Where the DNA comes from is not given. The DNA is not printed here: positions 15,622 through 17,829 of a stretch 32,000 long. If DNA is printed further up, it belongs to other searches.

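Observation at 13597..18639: Tandem membrane-anchored dynamin-like GTPases coupled to a stand-alone CHAD gene: candidate undescribed three-gene module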

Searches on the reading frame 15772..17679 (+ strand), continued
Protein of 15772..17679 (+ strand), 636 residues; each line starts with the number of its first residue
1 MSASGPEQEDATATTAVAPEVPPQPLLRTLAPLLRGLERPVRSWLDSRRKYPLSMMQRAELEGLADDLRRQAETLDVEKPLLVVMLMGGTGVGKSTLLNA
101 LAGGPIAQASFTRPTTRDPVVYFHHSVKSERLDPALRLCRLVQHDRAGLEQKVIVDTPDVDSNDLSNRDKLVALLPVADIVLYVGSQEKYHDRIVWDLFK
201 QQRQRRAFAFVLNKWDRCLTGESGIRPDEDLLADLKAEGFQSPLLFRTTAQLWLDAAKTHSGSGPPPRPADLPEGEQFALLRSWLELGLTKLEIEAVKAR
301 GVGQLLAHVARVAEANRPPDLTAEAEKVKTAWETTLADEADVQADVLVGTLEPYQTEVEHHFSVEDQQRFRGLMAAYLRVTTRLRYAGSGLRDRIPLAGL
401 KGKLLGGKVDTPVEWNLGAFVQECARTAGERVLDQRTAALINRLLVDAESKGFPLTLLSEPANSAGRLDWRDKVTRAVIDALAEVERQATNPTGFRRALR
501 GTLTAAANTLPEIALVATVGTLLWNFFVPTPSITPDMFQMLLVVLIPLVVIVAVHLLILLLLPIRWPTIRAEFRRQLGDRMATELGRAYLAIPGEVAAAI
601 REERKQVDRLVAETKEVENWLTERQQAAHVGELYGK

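Call 46: find_encoding_contigs(protein=P0156, flank=6000, max_places=1)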
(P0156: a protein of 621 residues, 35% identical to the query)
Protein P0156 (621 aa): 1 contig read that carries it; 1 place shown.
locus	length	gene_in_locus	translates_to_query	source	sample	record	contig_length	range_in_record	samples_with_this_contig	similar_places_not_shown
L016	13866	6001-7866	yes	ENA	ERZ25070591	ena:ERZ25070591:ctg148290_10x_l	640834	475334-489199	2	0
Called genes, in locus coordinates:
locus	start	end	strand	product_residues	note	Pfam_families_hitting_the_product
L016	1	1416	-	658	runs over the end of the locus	PF07963:N_methyl (weak), PF07596:SBP_bac_10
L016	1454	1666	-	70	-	-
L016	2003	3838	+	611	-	PF19291:TREH_N, PF00723:Glyco_hydro_15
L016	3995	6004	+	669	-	PF01926:MMR_HSR1 (faint)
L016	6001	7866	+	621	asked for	PF00350:Dynamin_N (faint), PF01926:MMR_HSR1 (weak)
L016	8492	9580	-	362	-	-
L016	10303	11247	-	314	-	PF00535:Glycos_transf_2, PF13641:Glyco_tranf_2_3 (weak)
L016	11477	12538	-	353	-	PF00217:ATP-gua_Ptrans, PF27454:McsB_C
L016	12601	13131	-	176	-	-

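Call 47: predict_structure(alignment_id=A3)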
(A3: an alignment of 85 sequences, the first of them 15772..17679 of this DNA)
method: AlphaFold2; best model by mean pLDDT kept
length: 636 residues; sequences in the alignment: 85
mean_pLDDT: 86.6   pTM: 0.75
mean pLDDT of the five models: 86.6, 86.0, 85.3, 85.0, 83.3
residues with pLDDT >= 90: 376; 70-90: 186; 50-70: 47; < 50: 27
segments of 3 or more residues with pLDDT < 50: 1-3, 392-403, 405-412
pLDDT, mean of each block of 10 residues (from residue 1): 47 53 75 95 93 94 94 88 92 92 82 76 94 93 91 92 86 89 85 80 79 88 77 87 90 92 84 92 85 85 92 96 98 98 94 89 90 93 77 47 44 65 85 92 98 96 91 92 91 91 95 96 87 86 95 94 90 96 97 97 96 96 80 54
secondary structure, 60 per line:
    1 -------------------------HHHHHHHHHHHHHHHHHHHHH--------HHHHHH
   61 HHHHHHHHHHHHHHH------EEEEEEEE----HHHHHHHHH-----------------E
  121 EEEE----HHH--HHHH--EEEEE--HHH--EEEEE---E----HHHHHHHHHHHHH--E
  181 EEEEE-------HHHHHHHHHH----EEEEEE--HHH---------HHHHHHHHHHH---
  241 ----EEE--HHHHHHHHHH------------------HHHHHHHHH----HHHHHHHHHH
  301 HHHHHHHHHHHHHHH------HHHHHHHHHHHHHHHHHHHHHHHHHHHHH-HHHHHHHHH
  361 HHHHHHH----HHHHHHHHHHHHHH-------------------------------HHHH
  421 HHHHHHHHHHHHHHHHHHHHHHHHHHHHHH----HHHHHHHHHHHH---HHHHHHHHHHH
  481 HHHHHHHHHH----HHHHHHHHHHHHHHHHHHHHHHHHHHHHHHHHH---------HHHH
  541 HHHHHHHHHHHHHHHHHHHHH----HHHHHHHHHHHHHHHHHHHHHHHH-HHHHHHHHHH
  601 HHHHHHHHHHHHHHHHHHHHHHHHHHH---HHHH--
elements in order: H26-46 H55-75 E82-89 H94-102 E120-124 H134-137 E140-144 E152-156 H165-177 E180-185 H193-202 E207-212 H227-237 E245-247 H250-259 H278-286 H291-315 H322-350 H352-367 H372-385 H417-450 H455-466 H470-490 H495-527 H537-561 H566-589 H591-627 H631-634

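Call 48: find_related_loci(query=A3, collection=metagenome_contigs, flank=5000)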
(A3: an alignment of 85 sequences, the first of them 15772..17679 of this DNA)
Query A3 (636 aa) in metagenome_contigs; peptide patterns used: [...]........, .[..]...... (x = any residue, [..] = any of these).
600 stretches matched a pattern (row limit reached: there are more); 396 encode a relative of the query (tblastn E <= 1e-3); the best 80 are kept; 80 distinct loci.
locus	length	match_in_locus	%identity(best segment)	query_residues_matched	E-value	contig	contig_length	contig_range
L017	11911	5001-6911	79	2-636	0e+0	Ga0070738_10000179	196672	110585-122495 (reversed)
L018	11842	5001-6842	84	23-636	0e+0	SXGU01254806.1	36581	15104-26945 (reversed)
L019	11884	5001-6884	79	7-636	0e+0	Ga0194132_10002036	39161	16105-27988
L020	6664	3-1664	81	81-636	0e+0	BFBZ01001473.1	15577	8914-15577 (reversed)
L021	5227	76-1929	75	10-635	0e+0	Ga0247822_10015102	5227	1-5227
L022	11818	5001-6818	73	25-635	0e+0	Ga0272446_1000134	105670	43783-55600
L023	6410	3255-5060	72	23-636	0e+0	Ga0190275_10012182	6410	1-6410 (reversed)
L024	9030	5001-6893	68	1-636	0e+0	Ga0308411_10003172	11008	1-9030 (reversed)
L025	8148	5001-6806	65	22-636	0e+0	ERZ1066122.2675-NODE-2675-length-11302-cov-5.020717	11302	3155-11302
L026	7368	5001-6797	62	24-636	0e+0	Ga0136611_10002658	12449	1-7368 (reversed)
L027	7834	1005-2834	60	15-636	0e+0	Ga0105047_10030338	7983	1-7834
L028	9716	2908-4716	61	24-636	0e+0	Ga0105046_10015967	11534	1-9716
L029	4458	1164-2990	60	20-635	0e+0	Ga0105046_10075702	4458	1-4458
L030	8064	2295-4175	57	5-636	0e+0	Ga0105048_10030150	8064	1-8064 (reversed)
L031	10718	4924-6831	58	2-636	0e+0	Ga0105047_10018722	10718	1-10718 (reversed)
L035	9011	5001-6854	56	12-636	0e+0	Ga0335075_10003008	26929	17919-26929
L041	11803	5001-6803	57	25-636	0e+0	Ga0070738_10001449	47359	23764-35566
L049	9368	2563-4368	54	24-636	0e+0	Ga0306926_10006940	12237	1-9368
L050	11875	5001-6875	53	2-636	0e+0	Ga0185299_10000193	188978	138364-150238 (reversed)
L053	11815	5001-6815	55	23-636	0e+0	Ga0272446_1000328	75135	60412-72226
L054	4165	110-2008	50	16-636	0e+0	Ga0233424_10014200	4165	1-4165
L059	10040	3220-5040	50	23-636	2e-178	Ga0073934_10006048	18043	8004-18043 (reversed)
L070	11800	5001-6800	59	25-636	0e+0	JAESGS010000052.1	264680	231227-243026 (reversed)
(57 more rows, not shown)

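Call 52: fold_search(model_id=the predicted structure, library=pdb)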
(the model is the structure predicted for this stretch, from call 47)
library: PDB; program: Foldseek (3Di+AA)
matches with E <= 10: 904; with E <= 0.001: 137
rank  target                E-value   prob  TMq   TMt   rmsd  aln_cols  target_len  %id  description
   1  2j68                  5.6e-11  1.00  0.24  0.23  36.4       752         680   14  Bacterial dynamin-like protein BDLP, GDP bound (released 2006-12-04)
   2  2j69_A                8.7e-11  1.00  0.23  0.22  39.1       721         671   12  Bacterial dynamin-like protein BDLP (released 2006-12-04)
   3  5owv_A                7.7e-09  1.00  0.26  0.24  22.6       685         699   10  An oligomerised bacterial dynamin pair provides a mechanism for the long-range sensing and tethering of membranes (released 2018-09-05)
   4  6j72                  1.8e-08  1.00  0.27  0.31  40.1       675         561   14  Crystal structure of IniA from Mycobacterium smegmatis with GTP bound (released 2019-09-11)
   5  5oxf_C                2.2e-08  1.00  0.37  0.39  15.4       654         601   13  An oligomerised bacterial dynamin pair provides a mechanism for the long range sensing and tethering of membranes (released 2018-09-05)
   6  6j73_B                2.5e-08  1.00  0.26  0.30  40.0       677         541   15  Crystal structure of IniA from Mycobacterium smegmatis (released 2019-09-11)
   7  5oxf_A                2.8e-08  1.00  0.27  0.24  23.7       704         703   11  An oligomerised bacterial dynamin pair provides a mechanism for the long range sensing and tethering of membranes (released 2018-09-05)
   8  5yew_C                3.4e-08  1.00  0.33  0.51   7.1       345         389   15  Structural basis for GTP hydrolysis and conformational change of mitofusin 1 in mediating mitochondrial fusion (released 2018-01-31)
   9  5yew_A                3.4e-08  1.00  0.30  0.46   8.6       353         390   15  Structural basis for GTP hydrolysis and conformational change of mitofusin 1 in mediating mitochondrial fusion (released 2018-01-31)
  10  5owv_C                4.8e-08  1.00  0.35  0.37  15.9       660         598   12  An oligomerised bacterial dynamin pair provides a mechanism for the long-range sensing and tethering of membranes (released 2018-09-05)
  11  9em7_A                5.2e-08  1.00  0.26  0.21  23.9       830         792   12  Oligomeric structure of SynDLP in presence of GTP (released 2024-09-11)
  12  5go4                  7.8e-08  1.00  0.26  0.38  13.5       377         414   16  Truncated mitofusin-1, nucleotide-free (released 2017-01-25)
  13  5yew_B                8.1e-08  1.00  0.35  0.54   6.5       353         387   17  Structural basis for GTP hydrolysis and conformational change of mitofusin 1 in mediating mitochondrial fusion (released 2018-01-31)
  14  8ct1_A                8.5e-08  1.00  0.23  0.22  25.6       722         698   13  CryoEM structure of human S-OPA1 assembled on lipid membrane in membrane-adjacent state (released 2023-08-30)
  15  5gnt                  9.2e-08  1.00  0.25  0.39  10.3       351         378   17  BDLP-like folding of Mitofusin 1 (released 2016-11-23)
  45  5owv_B                9.4e-06  1.00  0.23  0.24  27.3       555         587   13  An oligomerised bacterial dynamin pair provides a mechanism for the long-range sensing and tethering of membranes (released 2018-09-05)
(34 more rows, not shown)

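Call 56: search_protein_families(library=pfam, proteins=[L028:4770-5768:+, L049:4372-5331:+, L054:2176-3216:+, L070:6875-8095:+, L018:7310-8734:+, L028:4740-5774:-, L049:4381-5358:-, L022:7946-9073:-, L050:6933-8300:-, L059:5169-6539:-], max_evalue=0.01)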
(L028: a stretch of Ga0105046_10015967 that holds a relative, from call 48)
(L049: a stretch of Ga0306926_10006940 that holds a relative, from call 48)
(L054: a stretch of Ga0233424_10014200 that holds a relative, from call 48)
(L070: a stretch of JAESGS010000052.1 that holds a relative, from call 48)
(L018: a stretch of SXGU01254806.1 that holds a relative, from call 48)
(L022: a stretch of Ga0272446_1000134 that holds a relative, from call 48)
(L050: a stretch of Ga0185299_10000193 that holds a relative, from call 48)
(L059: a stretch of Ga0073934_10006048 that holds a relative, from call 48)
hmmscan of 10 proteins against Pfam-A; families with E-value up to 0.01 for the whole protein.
L028:4770-5768:+ (333 aa): 0 families

L049:4372-5331:+ (320 aa): 6 families
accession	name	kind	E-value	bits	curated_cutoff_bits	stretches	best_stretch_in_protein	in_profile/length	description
PF08338.16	DUF1731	-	8.1e-17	61.1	27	1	266-312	1-47/47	Domain of unknown function (DUF1731)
PF01370.27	Epimerase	-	2.3e-16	60.4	20.9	1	10-233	1-230/240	NAD dependent epimerase/dehydratase family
PF13460.12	NAD_binding_10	-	8.6e-09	36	27.2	1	14-114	1-88/184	NAD(P)H-binding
PF16363.11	GDP_Man_Dehyd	-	3e-05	24.1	27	1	11-145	1-144/332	GDP-mannose 4,6 dehydratase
PF07993.18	NAD_binding_4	-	0.00088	18.9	20.1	1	12-45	1-37/258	Male sterility protein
PF03435.24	Sacchrp_dh_NADP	-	0.0067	17.2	25.1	0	12-90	3-87/129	Saccharopine dehydrogenase NADP binding domain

L054:2176-3216:+ (347 aa): 1 family
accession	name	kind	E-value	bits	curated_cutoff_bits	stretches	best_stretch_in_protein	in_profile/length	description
PF05685.18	Uma2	-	2.7e-11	43.7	27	1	129-242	24-133/172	Putative restriction endonuclease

L070:6875-8095:+ (407 aa): 1 family
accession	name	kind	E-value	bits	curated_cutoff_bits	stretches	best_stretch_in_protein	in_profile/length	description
PF00990.26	GGDEF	-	3.7e-24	85.7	23.8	1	251-400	2-158/161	Diguanylate cyclase, GGDEF domain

L018:7310-8734:+ (475 aa): 0 families

L028:4740-5774:- (345 aa): 2 families
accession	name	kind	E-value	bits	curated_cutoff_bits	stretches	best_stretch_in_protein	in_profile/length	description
PF00480.26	ROK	-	3.3e-47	161.9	22.9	1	37-341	2-293/294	ROK family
PF01869.26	BcrAD_BadFG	-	5.5e-05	23.3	31.5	0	37-111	1-77/271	BadF/BadG/BcrA/BcrD ATPase family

L049:4381-5358:- (326 aa): 0 families

L022:7946-9073:- (376 aa): 0 families

L050:6933-8300:- (456 aa): 4 families
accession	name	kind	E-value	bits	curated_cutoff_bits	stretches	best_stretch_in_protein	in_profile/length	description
PF13360.13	PQQ_2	-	6.8e-24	85.2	27.6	2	176-281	9-102/233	Outer membrane protein assembly factor BamB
PF13570.13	Beta-prop_ACSF4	-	2.5e-12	47.3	133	1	120-279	73-211/329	Beta-alanine-activating enzyme, beta-propeller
PF01011.28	PQQ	-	2.3e-05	23.8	26.7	0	199-242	50-90/595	Glucose/ethanol/alcohol dehydrogenase, beta-propeller domain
PF12894.13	ANAPC4_WD40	-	0.0036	17.9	22.9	0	228-271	25-68/91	Anaphase-promoting complex subunit 4 WD40 domain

L059:5169-6539:- (457 aa): 1 family
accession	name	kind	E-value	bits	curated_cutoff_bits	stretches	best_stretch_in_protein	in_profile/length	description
PF07585.17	BBP7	-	1.4e-78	264.9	26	1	96-457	1-350/350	Putative beta barrel porin-7 (BBP7)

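Call 80: find_encoding_contigs(protein=P0155, flank=5000, max_places=1)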
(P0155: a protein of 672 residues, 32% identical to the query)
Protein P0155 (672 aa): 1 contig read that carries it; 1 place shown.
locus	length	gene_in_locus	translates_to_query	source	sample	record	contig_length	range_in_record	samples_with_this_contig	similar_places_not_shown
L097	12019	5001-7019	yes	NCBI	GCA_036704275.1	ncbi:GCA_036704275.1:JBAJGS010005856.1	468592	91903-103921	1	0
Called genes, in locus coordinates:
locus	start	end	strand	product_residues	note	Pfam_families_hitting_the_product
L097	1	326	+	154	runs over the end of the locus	PF19864:Radical_SAM_N2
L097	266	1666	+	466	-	PF19864:Radical_SAM_N2, PF04055:Radical_SAM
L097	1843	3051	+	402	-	-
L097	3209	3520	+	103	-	-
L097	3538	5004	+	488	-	PF03460:NIR_SIR_ferr, PF01077:NIR_SIR, PF03460:NIR_SIR_ferr, PF01077:NIR_SIR (weak)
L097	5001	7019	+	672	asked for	PF00350:Dynamin_N (faint), PF01926:MMR_HSR1, PF04548:AIG1 (faint)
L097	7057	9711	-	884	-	PF00873:ACR_tran, PF03176:MMPL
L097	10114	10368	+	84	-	-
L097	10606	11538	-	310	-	PF12146:Hydrolase_4 (weak), PF12697:Abhydrolase_6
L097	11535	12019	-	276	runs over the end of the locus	PF12146:Hydrolase_4, PF00561:Abhydrolase_1 (weak), PF12697:Abhydrolase_6 (faint)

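Call 81: find_encoding_contigs(protein=P0391, flank=5000, max_places=1)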
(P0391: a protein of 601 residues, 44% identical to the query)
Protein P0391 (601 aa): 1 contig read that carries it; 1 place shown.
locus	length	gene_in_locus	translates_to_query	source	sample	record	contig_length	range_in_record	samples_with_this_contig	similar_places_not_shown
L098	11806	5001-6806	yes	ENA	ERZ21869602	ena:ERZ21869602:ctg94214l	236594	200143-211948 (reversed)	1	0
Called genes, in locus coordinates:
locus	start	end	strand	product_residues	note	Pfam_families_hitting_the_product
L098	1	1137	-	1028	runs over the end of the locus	PF22842:Pel9A-like_beta_helix (weak), PF13229:Beta_helix, PF00041:fn3, PF13385:Laminin_G_3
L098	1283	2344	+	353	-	-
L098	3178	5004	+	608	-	PF01926:MMR_HSR1 (faint)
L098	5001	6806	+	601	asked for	PF00350:Dynamin_N (faint), PF01926:MMR_HSR1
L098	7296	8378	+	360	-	-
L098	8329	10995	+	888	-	-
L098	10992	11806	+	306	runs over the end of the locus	-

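Call 82: find_encoding_contigs(protein=P0389, flank=5000, max_places=1)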
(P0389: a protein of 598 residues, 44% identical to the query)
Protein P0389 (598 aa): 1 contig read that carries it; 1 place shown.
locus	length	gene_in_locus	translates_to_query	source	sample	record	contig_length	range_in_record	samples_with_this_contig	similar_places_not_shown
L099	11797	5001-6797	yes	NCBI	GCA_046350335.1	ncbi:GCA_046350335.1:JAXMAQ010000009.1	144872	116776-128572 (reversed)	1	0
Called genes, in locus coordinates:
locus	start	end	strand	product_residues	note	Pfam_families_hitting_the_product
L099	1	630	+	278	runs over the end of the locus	-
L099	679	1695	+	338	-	PF13614:AAA_31 (weak)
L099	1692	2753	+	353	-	PF05343:Peptidase_M42, PF01546:Peptidase_M20 (weak)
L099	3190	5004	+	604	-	-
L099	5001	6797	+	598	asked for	PF01926:MMR_HSR1 (weak)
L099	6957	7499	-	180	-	PF00160:Pro_isomerase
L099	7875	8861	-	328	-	PF12158:DUF3592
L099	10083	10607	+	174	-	-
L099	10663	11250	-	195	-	PF00578:AhpC-TSA, PF08534:Redoxin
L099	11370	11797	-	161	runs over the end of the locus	PF19315:MC_hydratase (weak), PF01575:MaoC_dehydratas, PF13452:FAS1_DH_region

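Call 97: search_protein_families(library=padloc, alignment_id=A1, max_evalue=0.01)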
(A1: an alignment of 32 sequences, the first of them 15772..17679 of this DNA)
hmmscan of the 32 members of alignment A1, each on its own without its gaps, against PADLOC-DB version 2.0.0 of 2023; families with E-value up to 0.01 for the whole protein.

A. member 1, window:15772-17679:+ (636 aa): 2 families
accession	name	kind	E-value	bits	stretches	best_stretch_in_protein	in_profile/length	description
PDLC03839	LeoA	-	1.7e-06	25.4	1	153-218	106-176/559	-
PDLC03841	LeoBC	-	2.6e-05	21.5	1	58-104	53-100/601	-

B. families by the number of members that match (of 32 scanned): 19 families
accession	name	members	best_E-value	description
PDLC03839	LeoA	30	4.4e-13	-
PDLC03841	LeoBC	29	1.5e-12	-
PDLC04140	mad8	14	3.7e-05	mads_8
PDLC04135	mad3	9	2.8e-05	mads_3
PDLC00295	PtuA1|PtuA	6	1.2e-05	AAA ATPase domain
PDLC00304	PtuA1|PtuA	5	4.5e-05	AAA ATPase domain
PDLC00292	PtuA1|PtuA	2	9.2e-06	AAA ATPase domain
PDLC00507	JetC1|JetC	1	0.004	DUF3584 domain; MukB-like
PDLC03859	LmuB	1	0.0041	-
PDLC02980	AriA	1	0.0042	-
PDLC03838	DolB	1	0.0044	-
PDLC03093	Specificity_I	1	0.0054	Type I specificity subunit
PDLC00274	PtuA1|PtuA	1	0.0071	AAA ATPase domain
PDLC03843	LeoC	1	0.0074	-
PDLC02739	PbeC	1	0.0077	PbeC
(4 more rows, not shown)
